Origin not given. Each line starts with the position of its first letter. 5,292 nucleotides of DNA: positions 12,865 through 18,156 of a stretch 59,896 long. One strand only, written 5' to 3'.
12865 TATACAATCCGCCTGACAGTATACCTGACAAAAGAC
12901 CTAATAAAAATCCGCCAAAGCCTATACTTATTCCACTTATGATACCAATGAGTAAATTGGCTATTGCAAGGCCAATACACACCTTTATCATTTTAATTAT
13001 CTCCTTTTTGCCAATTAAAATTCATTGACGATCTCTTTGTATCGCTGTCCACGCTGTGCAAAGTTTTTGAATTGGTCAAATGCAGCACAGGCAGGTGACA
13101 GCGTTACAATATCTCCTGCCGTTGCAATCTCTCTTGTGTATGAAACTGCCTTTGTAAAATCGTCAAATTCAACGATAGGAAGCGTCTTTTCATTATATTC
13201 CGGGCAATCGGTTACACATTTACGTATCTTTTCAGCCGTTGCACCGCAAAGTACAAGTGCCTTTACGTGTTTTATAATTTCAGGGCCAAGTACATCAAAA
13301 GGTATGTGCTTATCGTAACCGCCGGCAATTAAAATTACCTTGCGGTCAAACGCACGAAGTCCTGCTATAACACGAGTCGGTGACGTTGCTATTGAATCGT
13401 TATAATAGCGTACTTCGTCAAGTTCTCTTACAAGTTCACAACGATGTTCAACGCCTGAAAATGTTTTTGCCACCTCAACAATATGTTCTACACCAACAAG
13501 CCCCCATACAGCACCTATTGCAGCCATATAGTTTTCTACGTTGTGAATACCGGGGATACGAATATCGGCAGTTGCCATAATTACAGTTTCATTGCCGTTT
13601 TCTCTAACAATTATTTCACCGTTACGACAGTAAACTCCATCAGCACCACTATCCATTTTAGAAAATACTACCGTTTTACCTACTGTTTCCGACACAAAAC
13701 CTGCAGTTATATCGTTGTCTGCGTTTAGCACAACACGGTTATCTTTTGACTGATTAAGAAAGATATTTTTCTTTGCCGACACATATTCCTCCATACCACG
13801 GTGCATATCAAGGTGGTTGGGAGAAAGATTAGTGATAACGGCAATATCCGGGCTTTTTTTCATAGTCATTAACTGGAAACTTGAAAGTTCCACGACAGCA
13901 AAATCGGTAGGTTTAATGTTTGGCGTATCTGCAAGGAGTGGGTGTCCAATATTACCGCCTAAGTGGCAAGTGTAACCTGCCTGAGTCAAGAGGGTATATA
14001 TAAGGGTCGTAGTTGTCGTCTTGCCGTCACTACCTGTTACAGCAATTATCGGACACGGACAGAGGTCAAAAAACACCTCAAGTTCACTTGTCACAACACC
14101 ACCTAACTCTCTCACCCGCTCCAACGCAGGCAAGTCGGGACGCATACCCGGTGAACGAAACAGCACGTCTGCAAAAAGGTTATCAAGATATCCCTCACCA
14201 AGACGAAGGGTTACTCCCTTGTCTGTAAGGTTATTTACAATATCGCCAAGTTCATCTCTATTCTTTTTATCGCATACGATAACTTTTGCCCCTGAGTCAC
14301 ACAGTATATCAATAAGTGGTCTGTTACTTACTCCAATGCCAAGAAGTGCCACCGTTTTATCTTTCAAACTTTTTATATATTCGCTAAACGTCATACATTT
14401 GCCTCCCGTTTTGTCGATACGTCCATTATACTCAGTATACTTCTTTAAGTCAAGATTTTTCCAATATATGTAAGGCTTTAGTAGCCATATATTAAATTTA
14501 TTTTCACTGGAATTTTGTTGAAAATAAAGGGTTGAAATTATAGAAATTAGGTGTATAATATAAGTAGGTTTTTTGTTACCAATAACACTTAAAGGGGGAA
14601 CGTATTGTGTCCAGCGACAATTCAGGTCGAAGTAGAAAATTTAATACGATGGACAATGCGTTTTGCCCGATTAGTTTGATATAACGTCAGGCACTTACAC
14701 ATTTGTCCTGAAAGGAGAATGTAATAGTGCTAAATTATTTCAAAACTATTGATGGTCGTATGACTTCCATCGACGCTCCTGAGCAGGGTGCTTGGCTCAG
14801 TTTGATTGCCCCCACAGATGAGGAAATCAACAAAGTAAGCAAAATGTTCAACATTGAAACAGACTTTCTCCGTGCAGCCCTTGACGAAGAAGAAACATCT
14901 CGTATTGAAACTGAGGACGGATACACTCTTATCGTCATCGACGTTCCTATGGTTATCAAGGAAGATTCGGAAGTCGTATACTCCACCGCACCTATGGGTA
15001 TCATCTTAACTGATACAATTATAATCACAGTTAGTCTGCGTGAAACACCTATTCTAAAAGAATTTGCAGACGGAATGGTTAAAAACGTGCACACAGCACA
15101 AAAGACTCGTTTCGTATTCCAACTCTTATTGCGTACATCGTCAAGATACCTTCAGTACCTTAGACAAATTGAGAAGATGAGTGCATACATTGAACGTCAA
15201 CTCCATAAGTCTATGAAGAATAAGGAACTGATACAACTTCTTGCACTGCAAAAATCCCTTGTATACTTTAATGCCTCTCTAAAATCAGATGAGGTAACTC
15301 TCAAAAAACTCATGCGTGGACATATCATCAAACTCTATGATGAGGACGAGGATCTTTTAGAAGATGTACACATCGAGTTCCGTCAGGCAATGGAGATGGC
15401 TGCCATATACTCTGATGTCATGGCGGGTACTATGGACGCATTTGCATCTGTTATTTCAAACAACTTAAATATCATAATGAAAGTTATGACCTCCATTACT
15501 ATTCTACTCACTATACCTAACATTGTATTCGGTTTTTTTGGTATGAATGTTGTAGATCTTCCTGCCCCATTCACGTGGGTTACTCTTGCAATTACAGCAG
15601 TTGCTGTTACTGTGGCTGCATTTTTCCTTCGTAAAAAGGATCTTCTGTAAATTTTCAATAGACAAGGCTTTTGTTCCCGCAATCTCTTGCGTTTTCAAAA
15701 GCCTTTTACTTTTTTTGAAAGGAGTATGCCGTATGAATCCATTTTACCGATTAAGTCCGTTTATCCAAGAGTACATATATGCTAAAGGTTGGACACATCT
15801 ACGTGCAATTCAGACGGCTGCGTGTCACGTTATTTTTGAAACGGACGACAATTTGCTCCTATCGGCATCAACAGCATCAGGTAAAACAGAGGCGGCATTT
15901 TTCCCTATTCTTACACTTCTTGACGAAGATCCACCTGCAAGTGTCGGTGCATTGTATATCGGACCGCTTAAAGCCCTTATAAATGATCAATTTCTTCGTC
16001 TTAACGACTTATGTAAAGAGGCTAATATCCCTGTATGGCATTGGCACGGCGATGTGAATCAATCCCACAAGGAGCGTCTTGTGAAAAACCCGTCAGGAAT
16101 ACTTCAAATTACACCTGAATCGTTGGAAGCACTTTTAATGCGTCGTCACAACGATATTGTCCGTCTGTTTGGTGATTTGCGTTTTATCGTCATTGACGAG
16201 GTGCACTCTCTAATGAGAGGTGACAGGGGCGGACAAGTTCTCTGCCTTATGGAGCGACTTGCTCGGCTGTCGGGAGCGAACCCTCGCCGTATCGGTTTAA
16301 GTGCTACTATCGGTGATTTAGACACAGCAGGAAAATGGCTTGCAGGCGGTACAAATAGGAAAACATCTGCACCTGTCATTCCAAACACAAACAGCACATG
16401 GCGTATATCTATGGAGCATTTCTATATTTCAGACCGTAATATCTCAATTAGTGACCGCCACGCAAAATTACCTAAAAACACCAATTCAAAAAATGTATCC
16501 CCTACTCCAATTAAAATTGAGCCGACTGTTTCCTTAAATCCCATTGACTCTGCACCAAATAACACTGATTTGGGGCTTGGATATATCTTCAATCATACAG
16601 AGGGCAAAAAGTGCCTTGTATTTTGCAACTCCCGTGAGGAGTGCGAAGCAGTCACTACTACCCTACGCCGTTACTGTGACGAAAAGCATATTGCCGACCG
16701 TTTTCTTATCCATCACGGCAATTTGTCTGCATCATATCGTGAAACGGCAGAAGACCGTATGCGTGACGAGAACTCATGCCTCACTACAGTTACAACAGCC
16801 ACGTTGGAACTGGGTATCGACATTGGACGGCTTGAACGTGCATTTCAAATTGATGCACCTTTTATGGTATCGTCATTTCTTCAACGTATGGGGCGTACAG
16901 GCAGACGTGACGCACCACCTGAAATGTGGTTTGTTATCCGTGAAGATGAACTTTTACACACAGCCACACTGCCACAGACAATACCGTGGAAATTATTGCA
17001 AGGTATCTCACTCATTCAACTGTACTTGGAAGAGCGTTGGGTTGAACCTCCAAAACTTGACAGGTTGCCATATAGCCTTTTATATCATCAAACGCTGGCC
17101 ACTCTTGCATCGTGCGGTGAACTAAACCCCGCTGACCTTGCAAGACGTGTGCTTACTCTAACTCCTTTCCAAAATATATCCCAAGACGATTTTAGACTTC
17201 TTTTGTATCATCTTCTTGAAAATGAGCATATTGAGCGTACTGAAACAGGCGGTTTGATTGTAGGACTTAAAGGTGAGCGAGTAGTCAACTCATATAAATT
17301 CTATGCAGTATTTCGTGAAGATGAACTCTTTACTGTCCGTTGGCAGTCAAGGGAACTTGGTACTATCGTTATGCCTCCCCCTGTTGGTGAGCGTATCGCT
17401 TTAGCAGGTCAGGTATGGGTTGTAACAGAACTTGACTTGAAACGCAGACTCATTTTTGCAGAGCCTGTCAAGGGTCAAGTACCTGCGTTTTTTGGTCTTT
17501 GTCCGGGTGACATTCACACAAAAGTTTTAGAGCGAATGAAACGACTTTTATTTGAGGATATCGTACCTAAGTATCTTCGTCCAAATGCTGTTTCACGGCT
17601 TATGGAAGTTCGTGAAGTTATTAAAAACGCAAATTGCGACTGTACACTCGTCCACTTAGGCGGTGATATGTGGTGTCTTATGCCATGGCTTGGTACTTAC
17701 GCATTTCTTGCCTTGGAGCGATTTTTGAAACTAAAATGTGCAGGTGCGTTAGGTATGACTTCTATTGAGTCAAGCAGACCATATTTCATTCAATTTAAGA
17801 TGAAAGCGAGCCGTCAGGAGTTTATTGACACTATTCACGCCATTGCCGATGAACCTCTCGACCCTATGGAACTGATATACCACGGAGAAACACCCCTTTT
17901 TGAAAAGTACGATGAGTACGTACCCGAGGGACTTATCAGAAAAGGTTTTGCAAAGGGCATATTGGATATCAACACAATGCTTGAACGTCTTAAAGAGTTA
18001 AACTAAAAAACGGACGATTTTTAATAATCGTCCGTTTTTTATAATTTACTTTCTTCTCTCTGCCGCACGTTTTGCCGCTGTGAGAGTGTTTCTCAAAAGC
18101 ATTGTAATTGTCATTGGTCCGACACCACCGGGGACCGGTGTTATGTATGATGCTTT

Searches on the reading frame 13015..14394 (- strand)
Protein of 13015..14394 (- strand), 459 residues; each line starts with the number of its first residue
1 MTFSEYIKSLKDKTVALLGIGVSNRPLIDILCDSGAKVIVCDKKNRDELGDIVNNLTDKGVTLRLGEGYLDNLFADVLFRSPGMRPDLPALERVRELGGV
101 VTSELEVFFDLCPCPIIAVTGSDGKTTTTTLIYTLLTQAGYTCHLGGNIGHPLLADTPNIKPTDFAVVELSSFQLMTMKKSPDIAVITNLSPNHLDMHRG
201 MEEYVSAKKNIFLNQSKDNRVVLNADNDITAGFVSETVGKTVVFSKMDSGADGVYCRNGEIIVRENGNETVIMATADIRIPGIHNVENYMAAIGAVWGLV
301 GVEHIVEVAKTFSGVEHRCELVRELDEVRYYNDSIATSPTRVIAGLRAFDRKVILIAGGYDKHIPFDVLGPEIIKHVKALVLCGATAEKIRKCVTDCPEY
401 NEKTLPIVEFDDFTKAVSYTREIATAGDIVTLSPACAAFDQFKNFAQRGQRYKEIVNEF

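Call 11: search_protein_families(library=pfam, proteins=[window:13015-14394:-], max_evalue=0.001)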
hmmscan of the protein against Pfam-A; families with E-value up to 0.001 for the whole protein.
window:13015-14394:- (459 aa): 3 families
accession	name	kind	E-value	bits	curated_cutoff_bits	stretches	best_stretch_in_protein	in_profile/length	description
PF08245.18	Mur_ligase_M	-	6e-35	121.4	24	1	119-296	1-200/200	Mur ligase middle domain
PF02875.26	Mur_ligase_C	-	3.8e-12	47.6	28.4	1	317-436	1-127/127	Mur ligase, glutamate ligase domain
PF21799.2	MurD-like_N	-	0.00062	20.4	27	0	14-98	2-83/88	Mur ligase MurD-like, N-terminal domain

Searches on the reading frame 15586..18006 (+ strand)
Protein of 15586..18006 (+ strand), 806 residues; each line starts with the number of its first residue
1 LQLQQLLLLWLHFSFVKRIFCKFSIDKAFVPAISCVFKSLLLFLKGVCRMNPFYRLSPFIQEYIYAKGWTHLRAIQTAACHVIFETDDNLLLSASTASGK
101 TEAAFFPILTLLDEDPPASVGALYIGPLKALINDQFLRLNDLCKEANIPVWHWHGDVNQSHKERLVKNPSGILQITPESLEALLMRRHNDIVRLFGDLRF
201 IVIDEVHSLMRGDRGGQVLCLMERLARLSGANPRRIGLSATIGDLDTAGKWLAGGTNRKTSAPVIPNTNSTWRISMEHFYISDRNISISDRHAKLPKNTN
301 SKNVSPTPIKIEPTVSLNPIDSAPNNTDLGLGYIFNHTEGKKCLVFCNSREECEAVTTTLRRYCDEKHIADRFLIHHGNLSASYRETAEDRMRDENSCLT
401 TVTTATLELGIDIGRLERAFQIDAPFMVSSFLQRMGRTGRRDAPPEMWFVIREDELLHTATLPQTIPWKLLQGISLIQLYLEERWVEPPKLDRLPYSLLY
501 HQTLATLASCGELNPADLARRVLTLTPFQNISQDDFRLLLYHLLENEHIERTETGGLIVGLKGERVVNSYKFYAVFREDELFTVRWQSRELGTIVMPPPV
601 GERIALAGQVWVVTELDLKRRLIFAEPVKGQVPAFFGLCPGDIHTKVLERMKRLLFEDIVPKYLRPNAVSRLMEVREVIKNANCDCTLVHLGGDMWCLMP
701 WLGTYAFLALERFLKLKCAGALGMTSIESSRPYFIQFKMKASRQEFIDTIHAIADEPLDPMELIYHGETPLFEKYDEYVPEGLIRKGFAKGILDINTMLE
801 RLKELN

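Call 11: search_protein_families(library=pfam, proteins=[window:15586-18006:+], max_evalue=0.001)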
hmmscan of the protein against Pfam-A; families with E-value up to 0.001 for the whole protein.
window:15586-18006:+ (806 aa): 4 families
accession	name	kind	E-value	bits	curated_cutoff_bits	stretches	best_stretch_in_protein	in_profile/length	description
PF00270.35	DEAD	-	1.6e-27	96.7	26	1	74-243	2-161/167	DEAD/DEAH box helicase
PF00271.37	Helicase_C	-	6.6e-18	65.4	23.5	1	334-441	9-109/110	Helicase conserved C-terminal domain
PF22590.2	Cas3-like_C_2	-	7.7e-06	26.6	27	1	340-442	2-105/106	CRISPR-associated nuclease/helicase Cas3, C-terminal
PF04851.21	ResIII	-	8.1e-05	23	22.5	1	72-242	4-162/164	Type III restriction enzyme, res subunit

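Call 14: search_protein_families(library=padloc, proteins=[window:15586-18006:+], max_evalue=0.001)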
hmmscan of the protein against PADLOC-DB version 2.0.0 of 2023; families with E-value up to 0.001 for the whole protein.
window:15586-18006:+ (806 aa): 52 families (the best 25 are shown)
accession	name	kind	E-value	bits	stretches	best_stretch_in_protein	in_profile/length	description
PDLC03960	SngC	-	5.4e-264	876.3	1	52-801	5-716/720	-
PDLC02503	BrxHI|BrxHII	-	1.7e-126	421.3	1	50-798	2-684/698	BrxHI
PDLC02501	BrxHI|BrxHII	-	1.4e-80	269.5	2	53-273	4-225/925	BrxHI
PDLC02897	DpdJ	-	1.8e-27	93.6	2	74-257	102-301/1570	DpdJ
PDLC02896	DpdJ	-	6e-17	58.6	2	163-268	330-437/1487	DpdJ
PDLC00037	DruE3|DruE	-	2e-16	56.9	2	76-248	106-305/2055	SNF2 family N-terminal domain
PDLC01761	Cas3b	-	3.9e-16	56.9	2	72-169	220-306/705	-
PDLC00192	HamB1|HamB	-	1.9e-15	53.6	1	69-261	266-453/1104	DEAD-box helicase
PDLC00036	DruE3|DruE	-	2.7e-14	49.2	2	82-234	103-274/2023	SNF2 family N-terminal domain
PDLC00035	DruE3|DruE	-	3.7e-13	46.1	1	76-244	107-301/1460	SNF2 family N-terminal domain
PDLC02864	DpdF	-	1.3e-12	45.3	2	331-457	225-344/610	DpdF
PDLC00013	DruE1|DruE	-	4.7e-12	42.6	1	62-143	86-171/1776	SNF2 family N-terminal domain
PDLC03928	PsyrT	-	6.7e-12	42.5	2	70-208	20-153/689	-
PDLC00194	HamB1|HamB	-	2.1e-11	40.5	1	59-256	215-407/995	DEAD-box helicase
PDLC01252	Cas3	-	3.1e-11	41.3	1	90-452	2-299/324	CAS-I; effector_G3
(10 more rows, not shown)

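Call 84: search_solved_structures(query=window:15733-18006:+, max_evalue=0.00001)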
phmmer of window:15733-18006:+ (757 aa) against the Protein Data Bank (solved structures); distinct sequences matched with E-value up to 0.00001: 38.
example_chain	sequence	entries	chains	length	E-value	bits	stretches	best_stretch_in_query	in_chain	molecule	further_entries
5v9x_A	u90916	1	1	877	1e-24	89.9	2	25-209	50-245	ATP-dependent DNA helicase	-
6znp_A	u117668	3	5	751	4.5e-24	87.8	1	27-209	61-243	Uncharacterized ATP-dependent helicase YprA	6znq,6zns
7lhl_A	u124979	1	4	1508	5e-24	87.6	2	25-209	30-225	ATP-dependent DNA helicase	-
6qdv_B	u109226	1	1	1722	1.2e-21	79.8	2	13-205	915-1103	U5 small nuclear ribonucleoprotein 200 kDa helicase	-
4f92_B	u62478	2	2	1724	1.2e-21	79.8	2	13-205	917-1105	U5 small nuclear ribonucleoprotein 200 kDa helicase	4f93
4f91_B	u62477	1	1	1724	1.2e-21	79.8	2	13-205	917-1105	U5 small nuclear ribonucleoprotein 200 kDa helicase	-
5urj_A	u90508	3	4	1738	1.2e-21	79.7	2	13-205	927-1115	U5 small nuclear ribonucleoprotein 200 kDa helicase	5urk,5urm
4kit_B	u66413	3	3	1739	1.2e-21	79.7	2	13-205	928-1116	U5 small nuclear ribonucleoprotein 200 kDa helicase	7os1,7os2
6s8q_B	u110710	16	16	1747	1.3e-21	79.7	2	13-205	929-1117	U5 small nuclear ribonucleoprotein 200 kDa helicase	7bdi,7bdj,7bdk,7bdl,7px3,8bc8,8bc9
6s9i_B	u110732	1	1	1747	1.4e-21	79.5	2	13-205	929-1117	U5 small nuclear ribonucleoprotein 200 kDa helicase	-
8alz_B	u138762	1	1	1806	1.8e-21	79.2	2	18-203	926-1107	Activating signal cointegrator 1 complex subunit 3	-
6s8o_B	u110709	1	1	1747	2e-21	79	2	13-205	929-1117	U5 small nuclear ribonucleoprotein 200 kDa helicase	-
3jcr_C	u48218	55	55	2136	3.1e-21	78.4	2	13-205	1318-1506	hBrr2 | U5 small nuclear ribonucleoprotein 200 kDa helicase | Brr2, U5 small nuclear ribonucleoprotein 200 kDa helicase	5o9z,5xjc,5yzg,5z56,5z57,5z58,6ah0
7zpq_CA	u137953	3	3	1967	1.9e-17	65.9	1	22-201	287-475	SLH1 isoform 1 | RQC trigger complex helicase SLH1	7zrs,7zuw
6qv3_A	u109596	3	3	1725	4.2e-16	61.4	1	23-196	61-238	Pre-mRNA splicing helicase-like protein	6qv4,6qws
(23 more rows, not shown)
